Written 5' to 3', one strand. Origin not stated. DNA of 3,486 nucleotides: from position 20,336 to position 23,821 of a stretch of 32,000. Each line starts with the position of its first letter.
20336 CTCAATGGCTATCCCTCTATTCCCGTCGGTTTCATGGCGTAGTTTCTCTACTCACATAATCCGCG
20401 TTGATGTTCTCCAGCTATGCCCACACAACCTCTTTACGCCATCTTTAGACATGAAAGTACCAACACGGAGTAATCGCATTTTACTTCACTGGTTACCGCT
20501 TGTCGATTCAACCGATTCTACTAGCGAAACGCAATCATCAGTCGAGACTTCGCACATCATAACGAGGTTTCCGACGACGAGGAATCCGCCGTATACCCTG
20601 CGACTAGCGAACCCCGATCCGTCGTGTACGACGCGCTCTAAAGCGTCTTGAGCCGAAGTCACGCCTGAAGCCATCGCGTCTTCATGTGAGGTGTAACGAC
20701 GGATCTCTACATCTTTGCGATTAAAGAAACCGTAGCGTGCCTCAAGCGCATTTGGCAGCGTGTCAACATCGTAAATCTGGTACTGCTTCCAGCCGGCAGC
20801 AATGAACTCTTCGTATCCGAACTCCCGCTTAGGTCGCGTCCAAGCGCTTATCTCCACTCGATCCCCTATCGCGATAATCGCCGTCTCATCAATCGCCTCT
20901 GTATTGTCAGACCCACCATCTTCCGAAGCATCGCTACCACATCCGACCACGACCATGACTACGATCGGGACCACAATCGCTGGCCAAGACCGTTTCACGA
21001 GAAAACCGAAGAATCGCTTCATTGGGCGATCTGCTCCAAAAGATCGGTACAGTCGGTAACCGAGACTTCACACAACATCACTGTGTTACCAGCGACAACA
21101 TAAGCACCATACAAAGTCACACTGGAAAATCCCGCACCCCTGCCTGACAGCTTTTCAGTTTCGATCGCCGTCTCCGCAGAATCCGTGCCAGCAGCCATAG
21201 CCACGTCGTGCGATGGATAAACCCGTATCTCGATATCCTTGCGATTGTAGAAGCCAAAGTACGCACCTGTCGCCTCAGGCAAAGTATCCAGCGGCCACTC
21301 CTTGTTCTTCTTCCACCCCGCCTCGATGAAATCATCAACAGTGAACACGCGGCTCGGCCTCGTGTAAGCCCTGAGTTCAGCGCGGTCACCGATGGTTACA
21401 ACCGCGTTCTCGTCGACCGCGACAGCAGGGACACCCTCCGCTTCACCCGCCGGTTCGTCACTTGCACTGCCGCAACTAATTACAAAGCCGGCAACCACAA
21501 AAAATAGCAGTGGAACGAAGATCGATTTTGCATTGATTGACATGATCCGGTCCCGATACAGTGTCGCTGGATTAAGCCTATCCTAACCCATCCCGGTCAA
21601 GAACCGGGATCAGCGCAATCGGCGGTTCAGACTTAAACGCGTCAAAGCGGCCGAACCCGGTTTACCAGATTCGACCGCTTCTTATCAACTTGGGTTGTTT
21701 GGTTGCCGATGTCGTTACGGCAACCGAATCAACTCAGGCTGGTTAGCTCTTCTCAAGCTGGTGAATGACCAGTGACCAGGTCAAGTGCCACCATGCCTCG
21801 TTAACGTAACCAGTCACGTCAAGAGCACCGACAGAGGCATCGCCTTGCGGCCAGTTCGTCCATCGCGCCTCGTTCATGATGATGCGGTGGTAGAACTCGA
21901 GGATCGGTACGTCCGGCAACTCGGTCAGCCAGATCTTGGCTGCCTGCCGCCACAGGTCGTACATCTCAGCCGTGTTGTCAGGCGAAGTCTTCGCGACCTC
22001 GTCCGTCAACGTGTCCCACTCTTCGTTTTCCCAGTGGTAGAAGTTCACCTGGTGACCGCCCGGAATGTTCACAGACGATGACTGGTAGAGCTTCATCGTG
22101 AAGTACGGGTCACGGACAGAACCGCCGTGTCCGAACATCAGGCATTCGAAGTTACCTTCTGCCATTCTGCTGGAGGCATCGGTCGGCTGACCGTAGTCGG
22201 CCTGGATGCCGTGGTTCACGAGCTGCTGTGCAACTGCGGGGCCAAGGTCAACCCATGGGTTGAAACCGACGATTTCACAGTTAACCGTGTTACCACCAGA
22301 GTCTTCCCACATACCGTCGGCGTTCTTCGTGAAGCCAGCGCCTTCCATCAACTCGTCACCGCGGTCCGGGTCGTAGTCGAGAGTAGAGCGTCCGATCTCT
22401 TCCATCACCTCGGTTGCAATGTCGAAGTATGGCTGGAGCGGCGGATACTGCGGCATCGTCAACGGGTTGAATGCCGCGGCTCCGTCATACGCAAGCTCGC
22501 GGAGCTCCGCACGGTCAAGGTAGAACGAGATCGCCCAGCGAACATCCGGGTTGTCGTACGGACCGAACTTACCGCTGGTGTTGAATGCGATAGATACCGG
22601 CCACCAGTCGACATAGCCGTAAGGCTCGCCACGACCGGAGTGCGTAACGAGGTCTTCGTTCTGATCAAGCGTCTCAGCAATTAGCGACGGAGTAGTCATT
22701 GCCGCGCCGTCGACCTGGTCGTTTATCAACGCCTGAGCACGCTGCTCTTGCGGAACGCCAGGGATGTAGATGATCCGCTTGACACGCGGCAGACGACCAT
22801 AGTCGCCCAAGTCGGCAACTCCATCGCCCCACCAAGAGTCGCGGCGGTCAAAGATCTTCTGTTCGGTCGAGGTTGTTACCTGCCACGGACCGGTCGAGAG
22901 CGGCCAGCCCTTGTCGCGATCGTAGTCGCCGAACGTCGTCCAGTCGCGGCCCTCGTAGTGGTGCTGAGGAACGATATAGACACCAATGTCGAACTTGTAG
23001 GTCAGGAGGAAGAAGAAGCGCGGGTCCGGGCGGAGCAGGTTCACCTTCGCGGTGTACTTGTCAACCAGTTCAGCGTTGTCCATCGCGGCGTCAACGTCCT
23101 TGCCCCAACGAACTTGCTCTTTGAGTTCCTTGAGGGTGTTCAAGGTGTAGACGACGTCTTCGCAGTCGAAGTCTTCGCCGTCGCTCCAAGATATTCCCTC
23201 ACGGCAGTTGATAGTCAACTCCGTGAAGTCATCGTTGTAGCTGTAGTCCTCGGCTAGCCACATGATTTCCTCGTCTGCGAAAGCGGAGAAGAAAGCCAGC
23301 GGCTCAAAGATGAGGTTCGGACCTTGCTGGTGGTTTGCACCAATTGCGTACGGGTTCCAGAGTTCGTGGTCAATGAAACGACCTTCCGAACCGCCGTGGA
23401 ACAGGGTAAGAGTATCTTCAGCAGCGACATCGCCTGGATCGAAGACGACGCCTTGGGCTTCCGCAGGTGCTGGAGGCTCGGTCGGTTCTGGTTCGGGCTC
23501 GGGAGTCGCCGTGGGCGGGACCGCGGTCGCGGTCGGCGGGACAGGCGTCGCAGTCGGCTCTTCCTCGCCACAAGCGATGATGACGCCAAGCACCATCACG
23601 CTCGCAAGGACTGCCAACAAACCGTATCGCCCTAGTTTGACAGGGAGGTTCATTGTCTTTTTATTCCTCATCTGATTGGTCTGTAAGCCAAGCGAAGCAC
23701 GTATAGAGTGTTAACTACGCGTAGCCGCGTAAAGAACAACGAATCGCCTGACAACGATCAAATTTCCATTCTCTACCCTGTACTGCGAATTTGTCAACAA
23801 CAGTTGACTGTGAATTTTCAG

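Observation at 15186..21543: Nine-gene tandem array of an unrecognised secreted lipoprotein family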

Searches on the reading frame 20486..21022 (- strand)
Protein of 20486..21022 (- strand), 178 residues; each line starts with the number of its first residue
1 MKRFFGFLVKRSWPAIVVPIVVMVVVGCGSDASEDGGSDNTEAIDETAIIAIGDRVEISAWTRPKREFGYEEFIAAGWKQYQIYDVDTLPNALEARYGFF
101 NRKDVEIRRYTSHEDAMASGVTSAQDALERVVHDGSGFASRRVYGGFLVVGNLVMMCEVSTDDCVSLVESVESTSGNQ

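Call 4: search_protein_families(library=pfam, proteins=[window:20486-21022:-], max_evalue=1)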
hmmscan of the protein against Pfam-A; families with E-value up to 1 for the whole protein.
window:20486-21022:- (178 aa): 3 families
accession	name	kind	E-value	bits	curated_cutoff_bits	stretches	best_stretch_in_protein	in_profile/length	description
PF20650.2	DUF6810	-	3.8e-14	53.2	25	2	71-127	3-64/141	Family of unknown function (DUF6810)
PF05834.18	Lycopene_cycl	-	0.035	13.6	23.4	1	59-137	42-118/380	Lycopene cyclase protein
PF22700.2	MVD-like_N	-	0.1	12.7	27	1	118-148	114-144/157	Diphosphomevalonate decarboxylase-like N-terminal domain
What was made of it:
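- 20486..21022 (-): L8, a DUF6810 lipoprotein of subtype D. Length 178 aa. It has a short core in which the loop between helix 2 and the last hairpin is deleted. PF20650 at 53 bits against a 25-bit cutoff (call 4).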

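Call 51: search_protein_families(library=padloc, proteins=[window:20486-21022:-], max_evalue=0.1)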
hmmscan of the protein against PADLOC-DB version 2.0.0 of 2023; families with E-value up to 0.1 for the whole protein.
window:20486-21022:- (178 aa): 0 families

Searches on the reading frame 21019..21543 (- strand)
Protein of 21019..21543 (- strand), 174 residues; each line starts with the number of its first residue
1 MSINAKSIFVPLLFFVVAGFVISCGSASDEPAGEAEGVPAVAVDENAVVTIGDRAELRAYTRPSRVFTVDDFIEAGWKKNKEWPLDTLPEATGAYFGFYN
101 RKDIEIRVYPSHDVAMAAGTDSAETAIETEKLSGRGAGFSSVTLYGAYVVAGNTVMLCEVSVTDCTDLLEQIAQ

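Call 4: search_protein_families(library=pfam, proteins=[window:21019-21543:-], max_evalue=1)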
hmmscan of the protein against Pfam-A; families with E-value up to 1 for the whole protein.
window:21019-21543:- (174 aa): 2 families
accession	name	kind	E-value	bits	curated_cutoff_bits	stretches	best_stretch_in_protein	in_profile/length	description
PF20650.2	DUF6810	-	3.7e-18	66.2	25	2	68-128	1-66/141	Family of unknown function (DUF6810)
PF22039.1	HUTI_composite_bact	-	0.13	12.3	25.5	1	40-59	2-21/26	Imidazolonepropionase-like composite domain, bacteria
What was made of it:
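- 21019..21543 (-): L9, a DUF6810 lipoprotein of subtype D. Length 174 aa. It overlaps L8 by 4 nt and lies 199 nt downstream of the SBP gene on the same strand. PF20650 at 66 bits (call 4).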

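Call 20: search_protein_families(library=ncbifam, proteins=[window:21019-21543:-], max_evalue=0.01)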
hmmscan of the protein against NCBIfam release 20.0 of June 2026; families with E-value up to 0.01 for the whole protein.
window:21019-21543:- (174 aa): 0 families

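Call 51: search_protein_families(library=padloc, proteins=[window:21019-21543:-], max_evalue=0.1)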
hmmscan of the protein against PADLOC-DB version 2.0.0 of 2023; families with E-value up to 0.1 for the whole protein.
window:21019-21543:- (174 aa): 0 families

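Call 52: find_homologous_proteins(query=window:21022-21543:-, max_evalue=0.001)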
Query window:21022-21543:- (174 aa): 71 proteins with E <= 0.001 among 203 candidates.
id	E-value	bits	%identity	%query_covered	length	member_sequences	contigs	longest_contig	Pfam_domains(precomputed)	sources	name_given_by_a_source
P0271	2.2e-109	381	100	100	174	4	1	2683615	PF20650.3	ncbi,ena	-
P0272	6.2e-93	327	87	100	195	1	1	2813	PF20650.3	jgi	-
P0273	1.5e-92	326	87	100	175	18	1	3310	PF20650.3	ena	-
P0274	7.6e-92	324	87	100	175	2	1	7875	PF20650.3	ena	-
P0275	6.2e-91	321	86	100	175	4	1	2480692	PF20650.3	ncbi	-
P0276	2.2e-90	319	86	99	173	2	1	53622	PF20650.3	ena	-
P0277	7.2e-90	317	85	100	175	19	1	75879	PF20650.3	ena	-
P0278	1.8e-89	316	84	100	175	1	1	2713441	PF20650.3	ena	-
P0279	5.6e-89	314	83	100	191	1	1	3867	PF20650.3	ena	-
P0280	4.7e-88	311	85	100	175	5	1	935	PF20650.3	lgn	-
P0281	1.2e-87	310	83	100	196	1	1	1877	PF20650.3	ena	-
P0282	1.5e-87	310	82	99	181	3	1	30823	PF20650.3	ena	-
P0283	2.5e-87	309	84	100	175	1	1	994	PF20650.3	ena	-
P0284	1.9e-86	306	82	100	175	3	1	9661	PF20650.3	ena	-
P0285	8.6e-86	304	81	100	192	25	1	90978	PF20650.3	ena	-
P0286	3.0e-85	302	83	94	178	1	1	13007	PF20650.3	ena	-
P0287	5.9e-84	298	81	100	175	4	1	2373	PF20650.3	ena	-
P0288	6.5e-82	291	78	100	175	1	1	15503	PF20650.3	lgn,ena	-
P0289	8.6e-82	291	78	100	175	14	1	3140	PF20650.3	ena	-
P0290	1.5e-81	290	78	100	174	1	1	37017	PF20650.3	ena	-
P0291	1.6e-81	290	78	100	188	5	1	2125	PF20650.3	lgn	-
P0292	2.1e-81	290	79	100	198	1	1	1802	PF20650.3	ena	-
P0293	2.6e-80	286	77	100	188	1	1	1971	PF20650.3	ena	-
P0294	3.6e-80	286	65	97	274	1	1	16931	PF20650.3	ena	-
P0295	9.4e-80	284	73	100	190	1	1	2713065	PF20650.3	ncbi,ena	-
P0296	3.0e-78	279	75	100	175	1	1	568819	PF20650.3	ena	-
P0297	7.0e-76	272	71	99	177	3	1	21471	PF20650.3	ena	-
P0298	7.1e-76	272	72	100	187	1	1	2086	PF20650.3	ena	-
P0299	1.7e-75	270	72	97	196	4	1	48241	PF20650.3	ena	-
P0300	7.3e-75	268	76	95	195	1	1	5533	PF20650.3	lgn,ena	-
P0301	1.2e-72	261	71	95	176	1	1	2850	PF20650.3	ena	-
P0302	2.1e-72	260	72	94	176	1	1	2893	PF20650.3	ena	-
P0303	2.9e-72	260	71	96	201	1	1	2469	PF20650.3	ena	-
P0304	3.1e-72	260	73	97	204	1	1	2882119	PF20650.3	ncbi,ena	-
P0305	3.7e-72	259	73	94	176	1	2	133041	PF20650.3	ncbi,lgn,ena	-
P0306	4.2e-72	259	71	95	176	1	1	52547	PF20650.3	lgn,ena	-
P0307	4.5e-72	259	71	97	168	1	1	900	PF20650.3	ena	-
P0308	1.1e-71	258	71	94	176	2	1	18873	PF20650.3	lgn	-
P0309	1.4e-71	258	69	94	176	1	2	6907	PF20650.3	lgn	-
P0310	1.5e-71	257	69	97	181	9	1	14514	PF20650.3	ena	-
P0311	7.2e-71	255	69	95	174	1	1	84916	PF20650.3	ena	-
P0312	1.8e-70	254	70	96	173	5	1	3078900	PF20650.3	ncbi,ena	-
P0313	2.0e-70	254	71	93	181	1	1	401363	PF20650.3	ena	-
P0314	2.0e-69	251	72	86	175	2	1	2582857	PF20650.3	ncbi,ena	-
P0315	4.6e-69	249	70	95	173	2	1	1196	PF20650.3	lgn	-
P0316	5.3e-69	249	90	71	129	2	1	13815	PF20650.3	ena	-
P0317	6.2e-69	249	67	97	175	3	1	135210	PF20650.3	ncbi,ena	-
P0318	2.9e-68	247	71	89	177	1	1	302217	PF20650.3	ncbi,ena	-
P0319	5.5e-68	246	62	100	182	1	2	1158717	PF20650.3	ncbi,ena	-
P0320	4.6e-67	243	66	100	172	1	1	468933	PF20650.3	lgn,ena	-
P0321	5.4e-67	243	68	96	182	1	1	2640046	PF20650.3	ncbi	-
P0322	5.9e-66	239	66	100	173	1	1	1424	PF20650.3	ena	-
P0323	6.1e-66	239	65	97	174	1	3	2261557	PF20650.3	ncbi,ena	-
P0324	1.9e-65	238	66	100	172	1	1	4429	PF20650.3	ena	-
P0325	3.4e-65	237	69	93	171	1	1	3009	PF20650.3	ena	-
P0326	1.3e-64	235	71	88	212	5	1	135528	PF20650.3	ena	-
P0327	2.4e-64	234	67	95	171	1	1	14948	PF20650.3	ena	-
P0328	5.7e-64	233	70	87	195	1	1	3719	PF20650.3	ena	-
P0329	5.8e-64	233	70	87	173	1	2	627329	PF20650.3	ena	-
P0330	2.1e-63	231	70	88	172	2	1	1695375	PF20650.3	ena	-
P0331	3.4e-63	230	68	93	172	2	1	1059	PF20650.3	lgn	-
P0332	9.3e-63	229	79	75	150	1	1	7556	PF20650.3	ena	-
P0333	1.3e-62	228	63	100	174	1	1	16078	PF20650.3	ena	-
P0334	1.3e-62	228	61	98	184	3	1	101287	PF20650.3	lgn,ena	-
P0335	2.0e-62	228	69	88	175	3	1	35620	PF20650.3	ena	-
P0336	2.5e-62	227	67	89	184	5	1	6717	PF20650.3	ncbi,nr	ncbi:MAG: hypothetical protein F4X40_07865 [Chloroflexi bacterium]|nr:hypothetical protein [Chlorofl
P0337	3.2e-62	227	67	88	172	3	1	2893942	PF20650.3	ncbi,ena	-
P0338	3.2e-62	227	60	99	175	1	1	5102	PF20650.3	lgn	-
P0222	9.4e-62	226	61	95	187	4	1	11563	PF20650.3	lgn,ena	-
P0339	1.1e-61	225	61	98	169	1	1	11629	PF20650.3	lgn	-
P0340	2.1e-61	224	61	98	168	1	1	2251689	PF20650.3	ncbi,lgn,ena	-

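Call 54: find_encoding_contigs(protein=P0271, flank=3000, max_places=2)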
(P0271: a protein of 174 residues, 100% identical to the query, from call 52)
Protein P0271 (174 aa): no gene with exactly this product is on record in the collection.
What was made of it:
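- Tried and rejected: The exact look-up of the L9 protein P0271 found no recorded gene (call 54).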

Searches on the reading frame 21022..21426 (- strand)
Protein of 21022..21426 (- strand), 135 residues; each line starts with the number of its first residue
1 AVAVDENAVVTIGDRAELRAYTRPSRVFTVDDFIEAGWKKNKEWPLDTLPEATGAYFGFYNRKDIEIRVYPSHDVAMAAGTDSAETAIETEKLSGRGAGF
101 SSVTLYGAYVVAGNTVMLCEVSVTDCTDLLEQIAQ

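Call 80: predict_structure(alignment_id=A5)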
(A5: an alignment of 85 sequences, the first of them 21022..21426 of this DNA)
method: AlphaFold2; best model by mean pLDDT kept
length: 135 residues; sequences in the alignment: 85
mean_pLDDT: 87.9   pTM: 0.84
mean pLDDT of the five models: 87.9, 87.9, 85.7, 84.2, 80.8
residues with pLDDT >= 90: 96; 70-90: 22; 50-70: 9; < 50: 8
segments of 3 or more residues with pLDDT < 50: 95-102
pLDDT, mean of each block of 10 residues (from residue 1): 78 91 95 98 93 97 95 97 90 49 72 96 94 86
secondary structure, 60 per line:
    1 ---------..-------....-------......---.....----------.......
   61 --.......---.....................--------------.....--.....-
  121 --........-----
elements in order: E19-22 H30-35 E39-43 E54-60 E63-69 H73-93 E108-112 E115-119 H123-130
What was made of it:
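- On Pfam DUF6810 (PF20650): The shared fold is supported by the L9 model (call 80).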

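Call 82: fold_search(model_id=the predicted structure, library=pdb)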
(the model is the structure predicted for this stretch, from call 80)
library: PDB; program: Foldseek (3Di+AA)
matches with E <= 10: 1109; with E <= 0.001: 0
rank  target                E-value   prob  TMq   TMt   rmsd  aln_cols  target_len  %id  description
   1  4m69_B                9.6e-02  0.77  0.35  0.21   4.5        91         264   14  Crystal structure of the mouse RIP3-MLKL complex (released 2013-10-16)
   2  6egf                  1.0e-01  0.57  0.32  0.19   5.6        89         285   13  Crystal structure of the inactive unphosphorylated IRAK4 kinase domain bound to AMP-PNP (released 2019-02-13)
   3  4btf                  1.0e-01  0.35  0.25  0.11   6.3        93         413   14  Structure of MLKL (released 2013-09-18)
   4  2oib_A                1.1e-01  0.28  0.23  0.14   7.7        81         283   11  Crystal structure of IRAK4 kinase domain apo form (released 2007-03-20)
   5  6mom_C                1.2e-01  0.38  0.28  0.16   9.0       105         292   10  Crystal structure of human Interleukin-1 receptor associated Kinase 4 (IRAK 4, CID 100300) in complex with compound NC (released 2019-10-16)
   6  9r9k_D                1.3e-01  0.60  0.32  0.18   5.6        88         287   11  IRAK4 in complex with inhibitor (released 2025-10-01)
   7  9r9k_C                1.3e-01  0.30  0.26  0.16   8.2       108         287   12  IRAK4 in complex with inhibitor (released 2025-10-01)
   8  6o8u_D                1.3e-01  0.30  0.28  0.17   8.4       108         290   14  Crystal structure of IRAK4 in complex with compound 23 (released 2019-05-22)
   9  6thw_B                1.5e-01  0.38  0.31  0.18   9.1       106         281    9  IRAK4 in complex with inhibitor (released 2020-10-28)
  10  4m68                  1.5e-01  0.30  0.25  0.16   6.3        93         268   14  Crystal structure of the mouse MLKL kinase-like domain (released 2013-10-16)
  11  8br5_AAA              1.5e-01  0.21  0.24  0.15   9.6       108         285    8  Discovery of IRAK4 Inhibitor 41 (released 2024-01-31)
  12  4qmn                  1.5e-01  0.51  0.31  0.18   5.6        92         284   17  MST3 in complex with BOSUTINIB (released 2015-07-01)
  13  6mom_B                1.5e-01  0.30  0.27  0.16   9.0       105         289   10  Crystal structure of human Interleukin-1 receptor associated Kinase 4 (IRAK 4, CID 100300) in complex with compound NC (released 2019-10-16)
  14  6a29_E                1.5e-01  0.14  0.22  0.12  14.9       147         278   11  Crystal structure of PprA A139R mutant (released 2018-12-26)
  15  9r9g_A                1.6e-01  0.28  0.27  0.16   9.5       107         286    9  IRAK4 in complex with inhibitor (released 2025-10-01)
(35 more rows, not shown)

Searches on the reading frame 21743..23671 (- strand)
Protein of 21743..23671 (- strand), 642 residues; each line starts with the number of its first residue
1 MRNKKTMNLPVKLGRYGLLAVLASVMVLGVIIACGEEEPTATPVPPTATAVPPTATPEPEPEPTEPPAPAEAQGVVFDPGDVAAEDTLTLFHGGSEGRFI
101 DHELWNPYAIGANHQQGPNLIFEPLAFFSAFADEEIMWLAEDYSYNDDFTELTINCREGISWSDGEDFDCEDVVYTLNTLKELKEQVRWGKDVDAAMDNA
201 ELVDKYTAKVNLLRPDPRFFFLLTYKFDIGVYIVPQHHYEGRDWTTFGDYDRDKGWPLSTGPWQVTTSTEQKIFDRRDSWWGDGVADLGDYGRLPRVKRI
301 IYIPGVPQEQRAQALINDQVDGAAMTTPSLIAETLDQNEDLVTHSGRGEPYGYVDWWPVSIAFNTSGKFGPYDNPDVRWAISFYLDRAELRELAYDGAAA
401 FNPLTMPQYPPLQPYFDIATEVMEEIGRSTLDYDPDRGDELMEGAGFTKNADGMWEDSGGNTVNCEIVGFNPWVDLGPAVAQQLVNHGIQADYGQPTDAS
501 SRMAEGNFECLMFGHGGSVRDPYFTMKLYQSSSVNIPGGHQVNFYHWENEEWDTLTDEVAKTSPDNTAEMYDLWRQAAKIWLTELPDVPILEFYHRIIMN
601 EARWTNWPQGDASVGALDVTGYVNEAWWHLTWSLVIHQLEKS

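Call 5: search_protein_families(library=pfam, proteins=[window:21743-23671:-], max_evalue=0.001)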
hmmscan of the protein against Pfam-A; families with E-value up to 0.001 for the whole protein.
window:21743-23671:- (642 aa): 1 family
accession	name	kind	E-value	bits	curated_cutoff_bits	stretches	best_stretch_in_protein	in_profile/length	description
PF00496.27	SBP_bac_5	-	2.6e-45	155.6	32.4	1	137-533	4-364/368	Bacterial extracellular solute-binding proteins, family 5 Middle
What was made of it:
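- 21743..23671 (-): Family-5 ABC substrate-binding lipoprotein (lipobox IIAC|GE). It is the conserved neighbour of the array and its putative functional partner. PF00496 at E 2.6e-45 (call 5).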

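Call 20: search_protein_families(library=ncbifam, proteins=[window:21743-23671:-], max_evalue=0.01)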
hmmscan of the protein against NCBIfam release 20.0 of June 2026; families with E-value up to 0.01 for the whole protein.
window:21743-23671:- (642 aa): 7 families
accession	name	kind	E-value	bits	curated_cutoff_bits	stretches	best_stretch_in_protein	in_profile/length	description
NF045467.1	Opp4A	equivalog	4.7e-15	54.8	650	1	141-601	84-536/556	oligopeptide ABC transporter substrate-binding protein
TIGR02294.1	nickel_nikA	equivalog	8.3e-14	51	393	1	106-468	20-348/501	nickel ABC transporter substrate-binding protein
NF011942.0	PRK15413.1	equivalog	2e-11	43.3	594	1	139-492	75-379/512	glutathione ABC transporter substrate-binding protein GsiB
TIGR04028.1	SBP_KPN_01854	hypoth_equivalog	2.2e-11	43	468.5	1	138-220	47-131/509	TIGR04028 family ABC transporter substrate-binding protein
NF047575.1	opine_bind_CntA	exception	3.1e-07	29.3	800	1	138-283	80-218/535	staphylopine-dependent metal ABC transporter substrate-binding lipoprotein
NF045468.1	Opp5A_nikA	equivalog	2.1e-05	23.2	600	0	137-180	59-101/488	nickel ABC transporter substrate-binding protein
NF043070.1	DppA_dipep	equivalog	0.00069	18.3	1005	1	112-580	51-493/535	dipeptide ABC transporter periplasmic-binding protein DppA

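Call 70: search_solved_structures(query=window:21743-23671:-, max_evalue=0.00001)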
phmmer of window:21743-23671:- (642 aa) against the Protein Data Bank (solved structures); distinct sequences matched with E-value up to 0.00001: 29.
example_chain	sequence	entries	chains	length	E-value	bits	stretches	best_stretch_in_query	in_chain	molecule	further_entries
4pfu_A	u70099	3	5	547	8.1e-27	96.9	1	87-610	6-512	ABC transporter substrate-binding protein | Mannoside ABC transport system, sugar-binding protein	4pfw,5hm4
1zty_A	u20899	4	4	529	9.5e-24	86.8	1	105-619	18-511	Chitin Oligosaccharide Binding Protein | Peptide ABC transporter, periplasmic peptide-binding protein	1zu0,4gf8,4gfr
8i5j_A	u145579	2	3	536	9.7e-24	86.7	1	105-619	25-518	ABC transporter substrate-binding protein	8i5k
6lzu_A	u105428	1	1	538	5.5e-23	84.2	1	105-622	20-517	Peptide ABC transporter, periplasmic peptide-binding protein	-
6lzw_A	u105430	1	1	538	5.6e-23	84.2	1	105-629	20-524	Peptide ABC transporter, periplasmic peptide-binding protein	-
6lzv_A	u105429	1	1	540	1.1e-22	83.3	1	105-621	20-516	Peptide ABC transporter, periplasmic peptide-binding protein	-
6lzt_A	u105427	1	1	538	1.4e-22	82.9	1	105-622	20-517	Peptide ABC transporter, periplasmic peptide-binding protein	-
6lzq_A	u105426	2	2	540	1.5e-22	82.8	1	105-621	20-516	Peptide ABC transporter, periplasmic peptide-binding protein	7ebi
5yqw_A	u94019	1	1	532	1.8e-22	82.5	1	105-620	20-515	Peptide ABC transporter, periplasmic peptide-binding protein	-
7ebm_A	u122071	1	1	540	6e-21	77.5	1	105-621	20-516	Peptide ABC transporter, periplasmic peptide-binding protein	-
4oer_A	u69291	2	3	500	1.6e-15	59.6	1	106-283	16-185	NikA protein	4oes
4oet_A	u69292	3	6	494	1.4e-09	39.9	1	109-563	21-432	Putative peptide ABC-transport system periplasmic peptide-binding protein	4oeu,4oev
6i3g_A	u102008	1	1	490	4.3e-09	38.3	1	117-420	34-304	ABC transporter, substrate-binding protein, family 5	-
3qim_A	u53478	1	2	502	4.6e-09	38.2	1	106-523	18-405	Nickel-binding periplasmic protein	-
8spm_A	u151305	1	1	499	4.9e-09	38.1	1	106-523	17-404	Nickel ABC transporter, nickel/metallophore periplasmic binding protein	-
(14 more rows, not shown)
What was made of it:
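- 21743..23671 (-): Nearest solved relatives are the mannoside binder 4pfu and the chitin-oligosaccharide binder 1zty (call 70).
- The SBP's nearest solved relatives are oligosaccharide binders (call 70).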
